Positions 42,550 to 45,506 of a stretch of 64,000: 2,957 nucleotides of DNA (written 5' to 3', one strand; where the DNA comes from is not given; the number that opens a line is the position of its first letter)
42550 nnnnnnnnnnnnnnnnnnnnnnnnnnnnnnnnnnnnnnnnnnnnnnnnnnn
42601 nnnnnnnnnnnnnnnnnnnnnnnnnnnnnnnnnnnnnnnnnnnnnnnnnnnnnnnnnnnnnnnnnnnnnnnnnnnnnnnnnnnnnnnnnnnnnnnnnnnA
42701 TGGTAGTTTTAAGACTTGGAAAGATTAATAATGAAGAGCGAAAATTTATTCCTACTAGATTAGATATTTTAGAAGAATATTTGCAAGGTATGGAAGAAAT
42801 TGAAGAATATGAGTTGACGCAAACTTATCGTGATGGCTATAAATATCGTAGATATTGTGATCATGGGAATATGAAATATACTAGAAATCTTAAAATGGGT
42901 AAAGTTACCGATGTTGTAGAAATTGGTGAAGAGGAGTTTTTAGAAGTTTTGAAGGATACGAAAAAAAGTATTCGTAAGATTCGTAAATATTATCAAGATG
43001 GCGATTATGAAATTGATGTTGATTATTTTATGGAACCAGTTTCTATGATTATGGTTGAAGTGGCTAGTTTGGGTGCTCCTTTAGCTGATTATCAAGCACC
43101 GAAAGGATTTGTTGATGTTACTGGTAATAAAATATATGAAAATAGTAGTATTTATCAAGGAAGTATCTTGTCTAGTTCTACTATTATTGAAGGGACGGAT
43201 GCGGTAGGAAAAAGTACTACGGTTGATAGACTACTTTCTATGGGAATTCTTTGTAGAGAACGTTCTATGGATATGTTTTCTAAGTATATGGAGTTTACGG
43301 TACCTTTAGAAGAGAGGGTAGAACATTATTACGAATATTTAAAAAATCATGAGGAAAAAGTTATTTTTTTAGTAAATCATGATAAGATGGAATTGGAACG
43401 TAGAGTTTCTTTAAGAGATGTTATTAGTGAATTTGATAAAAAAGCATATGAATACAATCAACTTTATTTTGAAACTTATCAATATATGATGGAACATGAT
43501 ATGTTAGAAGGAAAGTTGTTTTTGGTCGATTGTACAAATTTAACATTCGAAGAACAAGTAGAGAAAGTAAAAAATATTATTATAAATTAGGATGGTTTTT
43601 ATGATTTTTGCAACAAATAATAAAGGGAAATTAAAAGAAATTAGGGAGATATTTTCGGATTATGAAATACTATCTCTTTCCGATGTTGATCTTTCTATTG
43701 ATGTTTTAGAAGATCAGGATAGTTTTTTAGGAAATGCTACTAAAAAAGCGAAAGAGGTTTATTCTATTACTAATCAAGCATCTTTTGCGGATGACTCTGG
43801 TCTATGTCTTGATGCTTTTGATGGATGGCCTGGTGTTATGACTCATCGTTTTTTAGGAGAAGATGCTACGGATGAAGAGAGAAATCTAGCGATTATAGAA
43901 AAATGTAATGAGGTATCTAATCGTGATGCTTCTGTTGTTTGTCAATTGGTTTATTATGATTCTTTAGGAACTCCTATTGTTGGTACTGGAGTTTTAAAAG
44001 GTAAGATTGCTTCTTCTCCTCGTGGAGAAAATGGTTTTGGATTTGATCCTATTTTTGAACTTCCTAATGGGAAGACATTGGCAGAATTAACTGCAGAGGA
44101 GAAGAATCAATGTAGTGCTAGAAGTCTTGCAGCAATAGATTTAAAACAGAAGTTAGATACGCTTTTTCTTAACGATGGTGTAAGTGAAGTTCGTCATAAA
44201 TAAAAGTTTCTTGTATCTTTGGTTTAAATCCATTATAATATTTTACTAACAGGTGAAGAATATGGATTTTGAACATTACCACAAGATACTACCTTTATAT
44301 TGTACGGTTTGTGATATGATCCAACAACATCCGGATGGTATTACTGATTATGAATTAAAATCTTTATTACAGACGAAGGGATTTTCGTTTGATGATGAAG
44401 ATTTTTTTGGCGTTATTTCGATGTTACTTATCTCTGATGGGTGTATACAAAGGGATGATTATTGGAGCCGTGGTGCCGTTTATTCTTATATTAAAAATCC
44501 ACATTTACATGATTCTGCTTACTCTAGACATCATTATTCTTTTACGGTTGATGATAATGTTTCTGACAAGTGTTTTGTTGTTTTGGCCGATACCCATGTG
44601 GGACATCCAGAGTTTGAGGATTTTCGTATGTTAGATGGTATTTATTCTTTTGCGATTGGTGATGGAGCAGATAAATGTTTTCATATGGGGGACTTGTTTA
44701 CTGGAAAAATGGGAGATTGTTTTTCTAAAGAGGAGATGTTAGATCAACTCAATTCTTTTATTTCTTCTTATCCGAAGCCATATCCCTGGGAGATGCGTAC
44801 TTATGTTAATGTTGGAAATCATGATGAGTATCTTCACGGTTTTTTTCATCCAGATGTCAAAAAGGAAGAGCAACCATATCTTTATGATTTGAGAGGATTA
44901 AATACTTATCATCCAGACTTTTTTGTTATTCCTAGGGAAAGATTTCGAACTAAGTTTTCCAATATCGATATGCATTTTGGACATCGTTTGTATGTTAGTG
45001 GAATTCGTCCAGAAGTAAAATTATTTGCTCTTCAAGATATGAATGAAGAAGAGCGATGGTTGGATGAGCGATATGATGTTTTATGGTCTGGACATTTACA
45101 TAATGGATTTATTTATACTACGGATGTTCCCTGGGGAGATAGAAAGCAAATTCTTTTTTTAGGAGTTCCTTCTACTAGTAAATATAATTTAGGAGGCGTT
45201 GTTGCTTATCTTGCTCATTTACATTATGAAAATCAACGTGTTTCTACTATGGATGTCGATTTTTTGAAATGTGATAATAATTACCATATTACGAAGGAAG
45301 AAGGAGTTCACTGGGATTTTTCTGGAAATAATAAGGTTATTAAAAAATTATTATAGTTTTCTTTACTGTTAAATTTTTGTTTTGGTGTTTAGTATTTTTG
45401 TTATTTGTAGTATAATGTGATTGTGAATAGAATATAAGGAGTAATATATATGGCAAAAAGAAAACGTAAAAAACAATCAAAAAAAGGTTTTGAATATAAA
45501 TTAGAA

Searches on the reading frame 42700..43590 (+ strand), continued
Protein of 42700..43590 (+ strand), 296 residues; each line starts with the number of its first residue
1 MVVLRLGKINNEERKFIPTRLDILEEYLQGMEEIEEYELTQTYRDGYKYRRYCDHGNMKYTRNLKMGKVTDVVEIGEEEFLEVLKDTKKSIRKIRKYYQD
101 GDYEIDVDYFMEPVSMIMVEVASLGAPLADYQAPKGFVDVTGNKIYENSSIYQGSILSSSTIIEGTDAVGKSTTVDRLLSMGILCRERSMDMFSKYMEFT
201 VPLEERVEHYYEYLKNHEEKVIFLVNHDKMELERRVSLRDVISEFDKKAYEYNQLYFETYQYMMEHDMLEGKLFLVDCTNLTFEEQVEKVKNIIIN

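Call 87: search_solved_structures(query=A2, max_evalue=10, show_alignments=3)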
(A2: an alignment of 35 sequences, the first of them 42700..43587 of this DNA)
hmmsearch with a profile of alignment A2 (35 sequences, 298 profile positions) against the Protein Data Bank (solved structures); distinct sequences matched with E-value up to 10: 4.
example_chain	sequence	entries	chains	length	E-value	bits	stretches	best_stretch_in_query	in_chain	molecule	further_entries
2fbl_A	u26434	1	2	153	0.39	13.2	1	74-150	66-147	hypothetical protein NE1496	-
3typ_A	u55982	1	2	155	0.43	13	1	74-150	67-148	Uncharacterized protein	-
3llm_A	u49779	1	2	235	1.3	11.4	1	149-191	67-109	ATP-dependent RNA helicase A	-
9y3v_K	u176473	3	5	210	1.4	11.4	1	69-117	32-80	Uridine kinase P10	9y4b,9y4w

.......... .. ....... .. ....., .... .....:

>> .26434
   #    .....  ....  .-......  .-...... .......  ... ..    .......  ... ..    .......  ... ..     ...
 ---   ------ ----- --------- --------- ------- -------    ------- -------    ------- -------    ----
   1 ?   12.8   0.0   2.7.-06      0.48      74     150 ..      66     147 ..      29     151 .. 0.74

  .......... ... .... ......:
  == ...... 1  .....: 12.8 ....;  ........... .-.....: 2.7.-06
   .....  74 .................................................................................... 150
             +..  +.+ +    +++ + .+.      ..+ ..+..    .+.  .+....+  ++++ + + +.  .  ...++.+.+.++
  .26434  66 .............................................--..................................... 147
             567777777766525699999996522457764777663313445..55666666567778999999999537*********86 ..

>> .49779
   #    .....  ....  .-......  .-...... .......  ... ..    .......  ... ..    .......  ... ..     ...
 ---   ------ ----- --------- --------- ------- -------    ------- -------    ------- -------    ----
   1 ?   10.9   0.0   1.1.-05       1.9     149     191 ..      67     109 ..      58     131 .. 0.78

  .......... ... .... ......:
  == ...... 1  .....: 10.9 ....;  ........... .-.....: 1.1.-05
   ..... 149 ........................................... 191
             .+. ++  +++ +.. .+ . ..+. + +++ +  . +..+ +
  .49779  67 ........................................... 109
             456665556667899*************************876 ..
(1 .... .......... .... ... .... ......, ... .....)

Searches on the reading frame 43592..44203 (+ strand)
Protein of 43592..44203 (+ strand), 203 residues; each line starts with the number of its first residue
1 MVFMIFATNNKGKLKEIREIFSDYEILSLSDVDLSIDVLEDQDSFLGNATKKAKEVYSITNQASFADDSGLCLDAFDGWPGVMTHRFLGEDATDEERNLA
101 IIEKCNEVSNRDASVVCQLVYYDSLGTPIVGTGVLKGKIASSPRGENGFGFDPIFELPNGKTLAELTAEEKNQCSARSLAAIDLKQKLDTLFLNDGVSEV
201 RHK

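Call 3: search_protein_families(library=pfam, proteins=[window:43592-44203:+], max_evalue=0.1)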
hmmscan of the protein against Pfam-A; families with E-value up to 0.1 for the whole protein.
window:43592-44203:+ (203 aa): 1 family
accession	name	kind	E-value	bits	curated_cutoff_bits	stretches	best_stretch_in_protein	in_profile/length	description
PF01725.21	Ham1p_like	-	1.1e-54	185.6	22.5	1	4-186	1-185/186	Ham1 family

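Call 4: search_protein_families(library=ncbifam, proteins=[window:43592-44203:+], max_evalue=0.1)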
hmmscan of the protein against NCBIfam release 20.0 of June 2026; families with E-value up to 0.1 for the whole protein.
window:43592-44203:+ (203 aa): 8 families
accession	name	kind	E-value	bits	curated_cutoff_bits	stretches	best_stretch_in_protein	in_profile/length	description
NF011397.0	PRK14822.1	equivalog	3.5e-49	166.8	234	1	4-192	4-197/201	XTP/dITP diphosphatase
TIGR00042.1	TIGR00042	equivalog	3.7e-47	160.1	145.35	1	4-188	2-183/184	RdgB/HAM1 family non-canonical purine NTP pyrophosphatase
NF011399.0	PRK14824.1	subfamily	3e-41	141.1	267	1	4-189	5-201/206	putative deoxyribonucleotide triphosphate pyrophosphatase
NF011398.0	PRK14823.1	equivalog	5.9e-37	127.3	272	1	4-188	3-188/191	non-canonical purine NTP diphosphatase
NF002698.0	PRK02491.1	equivalog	4.2e-32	111.5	301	1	4-182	130-314/328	nucleoside-triphosphate diphosphatase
NF011401.0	PRK14826.1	equivalog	7.9e-30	103.9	268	1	3-194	10-222/226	putative deoxyribonucleotide triphosphate pyrophosphatase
NF011396.0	PRK14821.1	equivalog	1.3e-28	99.8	203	1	4-188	3-180/185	XTP/dITP diphosphatase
NF011400.0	PRK14825.1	equivalog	6.5e-28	97.8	246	1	3-187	3-193/199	putative deoxyribonucleotide triphosphate pyrophosphatase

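Call 5: search_protein_families(library=padloc, proteins=[window:43592-44203:+], max_evalue=0.1)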
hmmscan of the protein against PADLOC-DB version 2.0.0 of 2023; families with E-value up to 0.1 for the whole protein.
window:43592-44203:+ (203 aa): 0 families

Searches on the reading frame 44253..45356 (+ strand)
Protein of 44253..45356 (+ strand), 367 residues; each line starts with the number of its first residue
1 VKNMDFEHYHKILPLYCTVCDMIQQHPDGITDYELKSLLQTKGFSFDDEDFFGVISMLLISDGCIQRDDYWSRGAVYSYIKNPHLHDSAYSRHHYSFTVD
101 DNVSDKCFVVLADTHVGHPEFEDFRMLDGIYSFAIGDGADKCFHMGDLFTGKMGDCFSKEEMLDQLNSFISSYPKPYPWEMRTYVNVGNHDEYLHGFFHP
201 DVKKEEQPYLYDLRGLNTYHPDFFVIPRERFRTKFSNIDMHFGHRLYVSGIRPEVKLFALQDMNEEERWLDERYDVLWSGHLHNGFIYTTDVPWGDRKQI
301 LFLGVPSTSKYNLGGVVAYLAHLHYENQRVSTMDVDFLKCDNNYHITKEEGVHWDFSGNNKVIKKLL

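Call 3: search_protein_families(library=pfam, proteins=[window:44253-45356:+], max_evalue=0.1)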
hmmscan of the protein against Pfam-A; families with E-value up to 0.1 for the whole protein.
window:44253-45356:+ (367 aa): 0 families

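Call 4: search_protein_families(library=ncbifam, proteins=[window:44253-45356:+], max_evalue=0.1)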
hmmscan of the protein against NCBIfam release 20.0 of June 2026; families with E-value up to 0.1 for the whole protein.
window:44253-45356:+ (367 aa): 0 families

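Call 5: search_protein_families(library=padloc, proteins=[window:44253-45356:+], max_evalue=0.1)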
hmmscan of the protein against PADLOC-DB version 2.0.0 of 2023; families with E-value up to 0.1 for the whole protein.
window:44253-45356:+ (367 aa): 0 families

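Call 9: search_solved_structures(query=window:44253-45356:+, max_evalue=1, show_alignments=1)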
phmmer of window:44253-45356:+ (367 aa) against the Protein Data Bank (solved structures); distinct sequences matched with E-value up to 1: 0.

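Call 66: search_protein_families(library=phrogs, proteins=[window:44253-45356:+], max_evalue=0.01)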
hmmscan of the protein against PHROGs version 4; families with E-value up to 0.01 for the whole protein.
window:44253-45356:+ (367 aa): 2 families
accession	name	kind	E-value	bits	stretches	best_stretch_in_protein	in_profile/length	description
phrog_547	-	other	0.00068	19.8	0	106-196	29-115/245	phosphoesterase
phrog_1649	-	other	0.0026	17.5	0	103-195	33-108/308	metallo-phosphoesterase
